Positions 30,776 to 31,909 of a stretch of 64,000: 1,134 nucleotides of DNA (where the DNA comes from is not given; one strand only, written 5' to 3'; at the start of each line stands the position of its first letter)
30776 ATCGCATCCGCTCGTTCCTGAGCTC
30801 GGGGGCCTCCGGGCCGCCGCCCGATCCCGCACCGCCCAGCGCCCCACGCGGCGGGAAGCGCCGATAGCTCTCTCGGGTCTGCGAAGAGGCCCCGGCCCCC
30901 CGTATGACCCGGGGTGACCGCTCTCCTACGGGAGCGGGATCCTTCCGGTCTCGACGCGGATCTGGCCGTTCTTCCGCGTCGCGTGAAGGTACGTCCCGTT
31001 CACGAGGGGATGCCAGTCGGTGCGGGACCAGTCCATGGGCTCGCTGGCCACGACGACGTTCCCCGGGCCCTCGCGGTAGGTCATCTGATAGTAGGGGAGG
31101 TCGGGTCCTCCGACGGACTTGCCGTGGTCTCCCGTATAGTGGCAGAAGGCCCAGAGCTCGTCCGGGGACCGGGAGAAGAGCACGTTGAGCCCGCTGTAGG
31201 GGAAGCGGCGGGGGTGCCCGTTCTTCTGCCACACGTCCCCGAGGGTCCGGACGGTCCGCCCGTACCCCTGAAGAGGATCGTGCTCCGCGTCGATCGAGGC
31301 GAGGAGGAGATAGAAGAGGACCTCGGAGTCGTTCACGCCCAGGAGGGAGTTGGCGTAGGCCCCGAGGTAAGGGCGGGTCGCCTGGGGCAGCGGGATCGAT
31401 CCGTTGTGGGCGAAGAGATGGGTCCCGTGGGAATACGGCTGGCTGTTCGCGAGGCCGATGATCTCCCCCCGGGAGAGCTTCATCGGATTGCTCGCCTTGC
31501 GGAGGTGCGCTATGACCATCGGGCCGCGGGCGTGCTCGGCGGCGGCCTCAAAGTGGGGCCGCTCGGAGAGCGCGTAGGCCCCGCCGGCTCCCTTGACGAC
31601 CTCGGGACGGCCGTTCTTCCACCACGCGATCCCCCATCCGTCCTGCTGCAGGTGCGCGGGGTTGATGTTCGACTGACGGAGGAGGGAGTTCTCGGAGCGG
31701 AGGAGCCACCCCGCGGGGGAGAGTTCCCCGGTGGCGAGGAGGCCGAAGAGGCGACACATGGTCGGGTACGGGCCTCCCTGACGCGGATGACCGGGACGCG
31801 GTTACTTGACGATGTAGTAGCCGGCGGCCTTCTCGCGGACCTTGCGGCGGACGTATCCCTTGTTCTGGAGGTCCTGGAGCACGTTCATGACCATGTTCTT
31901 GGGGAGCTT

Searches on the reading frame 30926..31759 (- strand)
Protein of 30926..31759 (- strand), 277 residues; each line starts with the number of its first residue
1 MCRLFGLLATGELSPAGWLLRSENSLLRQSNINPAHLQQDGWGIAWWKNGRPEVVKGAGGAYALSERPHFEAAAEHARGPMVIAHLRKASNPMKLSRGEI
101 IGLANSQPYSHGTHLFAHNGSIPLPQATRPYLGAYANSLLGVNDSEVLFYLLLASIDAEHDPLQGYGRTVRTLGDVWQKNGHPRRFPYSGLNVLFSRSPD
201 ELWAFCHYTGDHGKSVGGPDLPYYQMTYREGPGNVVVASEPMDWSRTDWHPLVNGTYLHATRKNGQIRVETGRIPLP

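Call 41: search_protein_families(library=pfam, max_evalue=0.00001, proteins=[window:30926-31759:-])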
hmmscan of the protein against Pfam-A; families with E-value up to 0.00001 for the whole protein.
window:30926-31759:- (277 aa): 1 family
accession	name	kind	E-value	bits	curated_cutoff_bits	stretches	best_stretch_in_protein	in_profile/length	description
PF13230.11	GATase_4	-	1.3e-10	41.2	23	1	1-206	1-186/272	Glutamine amidotransferases class-II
